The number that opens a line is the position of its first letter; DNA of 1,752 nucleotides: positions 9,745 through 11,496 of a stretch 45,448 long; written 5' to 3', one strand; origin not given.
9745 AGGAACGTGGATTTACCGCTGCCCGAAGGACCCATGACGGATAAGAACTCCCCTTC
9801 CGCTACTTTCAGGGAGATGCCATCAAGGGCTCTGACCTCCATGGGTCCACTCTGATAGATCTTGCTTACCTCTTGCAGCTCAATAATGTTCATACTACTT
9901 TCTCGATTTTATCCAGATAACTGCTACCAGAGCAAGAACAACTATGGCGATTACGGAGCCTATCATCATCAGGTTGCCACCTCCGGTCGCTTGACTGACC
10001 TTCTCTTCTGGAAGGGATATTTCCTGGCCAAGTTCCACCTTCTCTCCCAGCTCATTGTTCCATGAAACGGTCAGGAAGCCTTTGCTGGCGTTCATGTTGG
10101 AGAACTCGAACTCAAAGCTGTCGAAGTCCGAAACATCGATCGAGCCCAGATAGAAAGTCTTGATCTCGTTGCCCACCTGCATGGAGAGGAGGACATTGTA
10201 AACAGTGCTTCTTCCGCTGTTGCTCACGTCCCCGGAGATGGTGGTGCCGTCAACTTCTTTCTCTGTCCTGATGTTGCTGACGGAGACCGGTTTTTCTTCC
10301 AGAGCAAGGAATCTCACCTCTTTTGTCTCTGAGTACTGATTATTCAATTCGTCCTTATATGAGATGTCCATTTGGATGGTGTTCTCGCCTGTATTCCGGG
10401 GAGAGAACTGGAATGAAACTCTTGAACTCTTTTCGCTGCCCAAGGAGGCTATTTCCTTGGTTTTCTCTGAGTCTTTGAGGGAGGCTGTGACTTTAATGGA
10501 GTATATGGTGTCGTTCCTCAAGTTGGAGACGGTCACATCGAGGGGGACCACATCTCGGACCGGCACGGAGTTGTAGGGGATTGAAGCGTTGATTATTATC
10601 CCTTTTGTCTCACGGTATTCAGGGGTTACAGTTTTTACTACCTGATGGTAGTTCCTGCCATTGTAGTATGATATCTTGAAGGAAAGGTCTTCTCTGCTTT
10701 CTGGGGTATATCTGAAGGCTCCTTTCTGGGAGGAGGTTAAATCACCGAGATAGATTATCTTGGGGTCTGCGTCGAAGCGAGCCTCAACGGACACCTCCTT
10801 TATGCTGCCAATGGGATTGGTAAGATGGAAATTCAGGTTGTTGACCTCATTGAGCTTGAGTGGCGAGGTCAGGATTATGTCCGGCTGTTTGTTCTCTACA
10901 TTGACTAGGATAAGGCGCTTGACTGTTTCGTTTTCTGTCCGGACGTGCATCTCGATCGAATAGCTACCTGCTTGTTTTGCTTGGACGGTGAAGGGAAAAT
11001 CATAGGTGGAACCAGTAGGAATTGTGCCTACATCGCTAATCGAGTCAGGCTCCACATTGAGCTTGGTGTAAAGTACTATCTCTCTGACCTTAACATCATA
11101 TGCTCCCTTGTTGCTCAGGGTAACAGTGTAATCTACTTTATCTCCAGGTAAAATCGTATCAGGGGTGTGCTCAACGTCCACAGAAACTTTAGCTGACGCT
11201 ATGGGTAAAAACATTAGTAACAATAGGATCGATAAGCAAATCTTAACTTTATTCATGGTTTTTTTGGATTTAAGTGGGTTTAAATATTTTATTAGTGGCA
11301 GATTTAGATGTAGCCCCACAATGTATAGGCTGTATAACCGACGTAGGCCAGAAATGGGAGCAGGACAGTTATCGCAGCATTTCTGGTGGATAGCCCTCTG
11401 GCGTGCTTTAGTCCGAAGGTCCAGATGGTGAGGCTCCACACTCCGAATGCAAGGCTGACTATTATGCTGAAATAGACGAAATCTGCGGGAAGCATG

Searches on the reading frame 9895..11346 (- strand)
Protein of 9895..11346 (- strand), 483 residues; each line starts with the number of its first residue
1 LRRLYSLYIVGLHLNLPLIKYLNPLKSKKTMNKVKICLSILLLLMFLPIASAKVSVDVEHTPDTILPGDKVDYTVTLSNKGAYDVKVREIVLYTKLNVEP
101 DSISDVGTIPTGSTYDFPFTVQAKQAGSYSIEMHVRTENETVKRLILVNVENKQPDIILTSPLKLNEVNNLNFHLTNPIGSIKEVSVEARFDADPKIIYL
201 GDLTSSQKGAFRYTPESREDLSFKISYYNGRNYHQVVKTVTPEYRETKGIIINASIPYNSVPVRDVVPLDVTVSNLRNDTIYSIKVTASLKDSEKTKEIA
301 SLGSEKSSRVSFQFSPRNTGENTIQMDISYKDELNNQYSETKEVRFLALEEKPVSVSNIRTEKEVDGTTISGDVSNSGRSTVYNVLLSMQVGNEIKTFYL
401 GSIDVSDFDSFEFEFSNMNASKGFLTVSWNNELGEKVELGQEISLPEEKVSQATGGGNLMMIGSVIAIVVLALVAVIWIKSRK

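Call 49: search_protein_families(library=pfam, proteins=[window:9895-11346:-], max_evalue=0.001)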
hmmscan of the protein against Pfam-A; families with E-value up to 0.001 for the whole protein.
window:9895-11346:- (483 aa): 3 families
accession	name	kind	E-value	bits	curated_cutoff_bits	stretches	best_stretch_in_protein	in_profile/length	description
PF07705.17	CARDB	-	1.8e-10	41.3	22.7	2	253-334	7-89/101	CARDB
PF22544.2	HYDIN_VesB_CFA65-like_Ig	-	1.4e-06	28.8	25.5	1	67-141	17-89/100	HYDIN/CFA65/VesB-like, Ig-like domain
PF13584.12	BatD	-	9.5e-05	23.4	24.1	0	61-132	4-72/92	BatD DUF11 like domain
